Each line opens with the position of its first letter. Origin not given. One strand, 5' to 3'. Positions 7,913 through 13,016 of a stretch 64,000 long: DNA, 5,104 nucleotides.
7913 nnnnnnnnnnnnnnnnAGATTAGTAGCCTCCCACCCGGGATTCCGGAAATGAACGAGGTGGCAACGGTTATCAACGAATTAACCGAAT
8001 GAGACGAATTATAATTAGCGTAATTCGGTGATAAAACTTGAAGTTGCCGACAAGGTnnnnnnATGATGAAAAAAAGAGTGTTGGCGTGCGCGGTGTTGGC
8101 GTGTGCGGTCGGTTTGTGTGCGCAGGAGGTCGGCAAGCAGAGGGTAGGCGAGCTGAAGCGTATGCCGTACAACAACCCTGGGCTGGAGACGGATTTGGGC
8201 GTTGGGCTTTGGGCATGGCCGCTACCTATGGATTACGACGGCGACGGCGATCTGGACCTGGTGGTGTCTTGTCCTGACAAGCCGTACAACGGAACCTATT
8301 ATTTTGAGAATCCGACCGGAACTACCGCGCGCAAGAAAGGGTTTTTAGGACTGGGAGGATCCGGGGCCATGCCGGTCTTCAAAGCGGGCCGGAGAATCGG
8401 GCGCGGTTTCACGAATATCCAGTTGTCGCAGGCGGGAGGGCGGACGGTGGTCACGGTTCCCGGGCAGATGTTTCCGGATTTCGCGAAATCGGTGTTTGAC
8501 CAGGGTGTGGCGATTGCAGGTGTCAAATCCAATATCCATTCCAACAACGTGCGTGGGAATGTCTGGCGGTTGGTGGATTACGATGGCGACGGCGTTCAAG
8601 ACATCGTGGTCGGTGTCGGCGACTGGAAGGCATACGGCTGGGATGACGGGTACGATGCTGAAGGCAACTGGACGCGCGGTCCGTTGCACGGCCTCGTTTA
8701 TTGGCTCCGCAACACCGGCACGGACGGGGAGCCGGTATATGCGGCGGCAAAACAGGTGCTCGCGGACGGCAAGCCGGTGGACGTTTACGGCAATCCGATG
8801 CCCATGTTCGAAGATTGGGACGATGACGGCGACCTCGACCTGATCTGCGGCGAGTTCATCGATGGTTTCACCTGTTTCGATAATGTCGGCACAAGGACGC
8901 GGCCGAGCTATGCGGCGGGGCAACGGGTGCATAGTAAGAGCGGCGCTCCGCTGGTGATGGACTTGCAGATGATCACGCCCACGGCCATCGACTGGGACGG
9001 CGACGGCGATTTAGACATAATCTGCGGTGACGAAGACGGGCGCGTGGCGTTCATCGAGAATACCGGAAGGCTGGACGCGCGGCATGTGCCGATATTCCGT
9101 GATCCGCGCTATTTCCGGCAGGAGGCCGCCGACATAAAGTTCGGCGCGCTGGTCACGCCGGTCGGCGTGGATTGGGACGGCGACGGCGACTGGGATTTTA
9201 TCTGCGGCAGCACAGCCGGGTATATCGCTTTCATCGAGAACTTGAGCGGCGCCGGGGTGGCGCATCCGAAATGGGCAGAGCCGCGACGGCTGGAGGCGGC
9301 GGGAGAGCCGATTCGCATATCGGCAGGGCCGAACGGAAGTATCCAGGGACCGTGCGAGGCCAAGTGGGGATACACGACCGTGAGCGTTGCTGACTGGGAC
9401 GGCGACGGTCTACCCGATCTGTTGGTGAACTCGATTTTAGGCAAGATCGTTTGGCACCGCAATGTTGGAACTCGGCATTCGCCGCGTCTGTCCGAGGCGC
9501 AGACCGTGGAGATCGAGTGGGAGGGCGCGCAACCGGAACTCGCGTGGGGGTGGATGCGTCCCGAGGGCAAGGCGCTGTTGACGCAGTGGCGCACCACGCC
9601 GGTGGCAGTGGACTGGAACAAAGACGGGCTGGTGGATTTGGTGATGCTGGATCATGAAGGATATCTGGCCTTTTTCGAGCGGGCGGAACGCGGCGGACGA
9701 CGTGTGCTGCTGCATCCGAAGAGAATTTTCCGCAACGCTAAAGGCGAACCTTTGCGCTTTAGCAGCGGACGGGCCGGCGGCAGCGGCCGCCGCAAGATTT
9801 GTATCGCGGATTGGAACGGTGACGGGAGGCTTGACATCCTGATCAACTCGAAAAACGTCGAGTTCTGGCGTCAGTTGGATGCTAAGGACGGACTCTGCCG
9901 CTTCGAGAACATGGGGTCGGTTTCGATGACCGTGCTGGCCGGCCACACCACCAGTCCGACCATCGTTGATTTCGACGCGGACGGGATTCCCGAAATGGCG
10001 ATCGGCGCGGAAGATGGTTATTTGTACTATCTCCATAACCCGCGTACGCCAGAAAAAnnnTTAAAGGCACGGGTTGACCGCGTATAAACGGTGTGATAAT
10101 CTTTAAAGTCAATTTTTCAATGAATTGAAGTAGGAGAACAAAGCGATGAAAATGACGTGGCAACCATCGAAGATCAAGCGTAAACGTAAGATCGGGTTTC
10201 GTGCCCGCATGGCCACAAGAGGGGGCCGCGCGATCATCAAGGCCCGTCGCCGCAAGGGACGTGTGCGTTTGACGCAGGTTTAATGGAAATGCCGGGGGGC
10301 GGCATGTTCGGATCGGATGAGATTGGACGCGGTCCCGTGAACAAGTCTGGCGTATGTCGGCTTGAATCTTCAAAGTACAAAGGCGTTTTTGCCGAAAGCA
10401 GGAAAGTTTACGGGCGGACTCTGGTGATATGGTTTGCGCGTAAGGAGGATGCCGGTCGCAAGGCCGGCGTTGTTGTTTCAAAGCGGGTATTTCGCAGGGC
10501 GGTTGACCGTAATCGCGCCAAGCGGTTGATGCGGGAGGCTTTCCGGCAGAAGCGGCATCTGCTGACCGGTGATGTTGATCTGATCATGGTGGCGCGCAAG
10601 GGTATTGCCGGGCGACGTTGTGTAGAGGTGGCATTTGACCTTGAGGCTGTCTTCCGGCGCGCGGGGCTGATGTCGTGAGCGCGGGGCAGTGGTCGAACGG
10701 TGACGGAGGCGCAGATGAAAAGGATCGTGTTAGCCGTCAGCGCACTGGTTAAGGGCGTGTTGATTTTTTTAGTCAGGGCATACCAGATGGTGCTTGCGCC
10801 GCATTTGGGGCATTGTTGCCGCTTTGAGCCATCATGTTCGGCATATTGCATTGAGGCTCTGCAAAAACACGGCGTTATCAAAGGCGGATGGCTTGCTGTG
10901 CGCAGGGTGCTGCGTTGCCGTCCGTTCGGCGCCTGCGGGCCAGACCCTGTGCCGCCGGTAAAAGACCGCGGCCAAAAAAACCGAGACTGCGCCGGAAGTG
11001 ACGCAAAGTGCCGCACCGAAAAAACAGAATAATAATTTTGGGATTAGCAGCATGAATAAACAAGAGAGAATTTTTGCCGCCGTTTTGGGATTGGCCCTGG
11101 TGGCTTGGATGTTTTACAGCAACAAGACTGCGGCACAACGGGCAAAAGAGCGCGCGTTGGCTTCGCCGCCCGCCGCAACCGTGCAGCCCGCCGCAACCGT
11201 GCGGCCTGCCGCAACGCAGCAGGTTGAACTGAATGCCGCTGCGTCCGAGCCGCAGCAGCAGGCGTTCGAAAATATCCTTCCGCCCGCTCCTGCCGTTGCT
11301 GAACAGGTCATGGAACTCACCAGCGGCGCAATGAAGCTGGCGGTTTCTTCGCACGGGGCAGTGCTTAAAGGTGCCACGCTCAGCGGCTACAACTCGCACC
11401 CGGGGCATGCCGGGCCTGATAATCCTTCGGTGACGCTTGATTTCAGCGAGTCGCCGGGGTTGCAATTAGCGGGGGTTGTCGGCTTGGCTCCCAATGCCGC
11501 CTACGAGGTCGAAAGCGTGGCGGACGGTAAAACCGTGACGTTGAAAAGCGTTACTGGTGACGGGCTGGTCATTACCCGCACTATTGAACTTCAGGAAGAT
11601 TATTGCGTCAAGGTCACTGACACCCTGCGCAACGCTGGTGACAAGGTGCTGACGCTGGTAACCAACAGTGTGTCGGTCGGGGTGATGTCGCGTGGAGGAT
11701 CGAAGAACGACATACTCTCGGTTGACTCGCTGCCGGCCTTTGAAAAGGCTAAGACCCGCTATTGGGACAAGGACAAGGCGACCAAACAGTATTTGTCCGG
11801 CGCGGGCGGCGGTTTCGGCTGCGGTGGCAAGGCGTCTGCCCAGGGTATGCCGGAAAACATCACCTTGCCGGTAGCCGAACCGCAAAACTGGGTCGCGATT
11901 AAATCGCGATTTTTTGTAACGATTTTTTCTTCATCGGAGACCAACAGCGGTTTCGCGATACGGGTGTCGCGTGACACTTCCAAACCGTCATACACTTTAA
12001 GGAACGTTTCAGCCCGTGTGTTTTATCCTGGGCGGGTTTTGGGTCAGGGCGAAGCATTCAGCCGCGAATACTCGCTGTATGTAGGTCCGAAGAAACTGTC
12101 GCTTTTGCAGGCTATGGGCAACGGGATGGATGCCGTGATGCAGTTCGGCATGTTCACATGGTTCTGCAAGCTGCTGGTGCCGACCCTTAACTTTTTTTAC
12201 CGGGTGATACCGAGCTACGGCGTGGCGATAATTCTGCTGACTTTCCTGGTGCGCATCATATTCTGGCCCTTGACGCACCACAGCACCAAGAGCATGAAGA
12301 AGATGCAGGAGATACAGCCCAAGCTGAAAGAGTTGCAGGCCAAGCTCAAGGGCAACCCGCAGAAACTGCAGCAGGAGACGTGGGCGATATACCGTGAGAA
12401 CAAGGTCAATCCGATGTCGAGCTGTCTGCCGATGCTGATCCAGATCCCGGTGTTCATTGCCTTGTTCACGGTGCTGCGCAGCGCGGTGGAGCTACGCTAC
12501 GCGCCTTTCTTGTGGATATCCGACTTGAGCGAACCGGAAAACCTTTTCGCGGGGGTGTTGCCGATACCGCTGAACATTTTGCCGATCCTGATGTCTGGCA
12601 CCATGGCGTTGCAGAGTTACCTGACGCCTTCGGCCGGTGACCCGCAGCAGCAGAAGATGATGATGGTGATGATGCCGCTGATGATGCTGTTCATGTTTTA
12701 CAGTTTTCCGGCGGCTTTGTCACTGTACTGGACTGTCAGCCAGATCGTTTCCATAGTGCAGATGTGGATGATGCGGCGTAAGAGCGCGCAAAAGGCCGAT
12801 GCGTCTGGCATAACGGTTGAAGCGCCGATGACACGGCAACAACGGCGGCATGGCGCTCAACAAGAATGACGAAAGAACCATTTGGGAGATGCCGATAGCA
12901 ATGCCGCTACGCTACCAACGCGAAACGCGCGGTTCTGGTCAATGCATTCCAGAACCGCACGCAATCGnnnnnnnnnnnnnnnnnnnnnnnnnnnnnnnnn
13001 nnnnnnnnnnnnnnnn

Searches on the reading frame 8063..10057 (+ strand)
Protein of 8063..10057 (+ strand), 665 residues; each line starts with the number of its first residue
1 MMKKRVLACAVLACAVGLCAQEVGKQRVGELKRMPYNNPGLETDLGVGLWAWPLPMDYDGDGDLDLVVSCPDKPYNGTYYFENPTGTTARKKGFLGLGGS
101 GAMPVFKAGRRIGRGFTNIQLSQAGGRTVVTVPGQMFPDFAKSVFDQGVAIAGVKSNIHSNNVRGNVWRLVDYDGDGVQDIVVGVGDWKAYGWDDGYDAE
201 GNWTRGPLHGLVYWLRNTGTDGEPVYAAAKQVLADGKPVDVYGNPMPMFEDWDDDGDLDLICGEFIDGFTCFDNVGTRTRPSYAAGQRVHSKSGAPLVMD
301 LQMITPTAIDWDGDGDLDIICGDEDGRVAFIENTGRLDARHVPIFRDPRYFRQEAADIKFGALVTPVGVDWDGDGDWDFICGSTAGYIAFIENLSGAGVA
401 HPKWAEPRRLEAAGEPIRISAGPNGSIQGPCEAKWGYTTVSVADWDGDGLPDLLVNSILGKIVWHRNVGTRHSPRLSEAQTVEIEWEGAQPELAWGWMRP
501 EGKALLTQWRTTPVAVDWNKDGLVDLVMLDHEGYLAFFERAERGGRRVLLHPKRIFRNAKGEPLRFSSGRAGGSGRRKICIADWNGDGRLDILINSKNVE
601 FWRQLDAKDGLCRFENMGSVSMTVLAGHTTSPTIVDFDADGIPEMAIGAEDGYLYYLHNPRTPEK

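Call 64: search_protein_families(library=pfam, proteins=[window:8063-10057:+], max_evalue=0.00001)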
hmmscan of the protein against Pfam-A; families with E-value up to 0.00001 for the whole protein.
window:8063-10057:+ (665 aa): 2 families
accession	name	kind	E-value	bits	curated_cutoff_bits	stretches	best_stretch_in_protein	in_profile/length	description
PF13517.12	FG-GAP_3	-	2.2e-29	102.3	26.9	2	583-646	1-60/61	FG-GAP-like repeat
PF01839.29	FG-GAP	-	1.5e-12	47.5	22.1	0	630-655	3-35/37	FG-GAP repeat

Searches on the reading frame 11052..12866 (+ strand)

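Call 64: search_protein_families(library=pfam, proteins=[window:11052-12866:+], max_evalue=0.00001)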
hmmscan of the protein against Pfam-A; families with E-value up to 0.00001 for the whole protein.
window:11052-12866:+ (605 aa): 2 families
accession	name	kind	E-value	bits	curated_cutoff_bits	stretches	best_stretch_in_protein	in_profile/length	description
PF02096.25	60KD_IMP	-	2.9e-62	209.9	35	1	389-576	1-163/163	60Kd inner membrane protein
PF14849.12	YidC_periplas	-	2.4e-20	74.1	24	1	90-376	5-281/283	YidC periplasmic domain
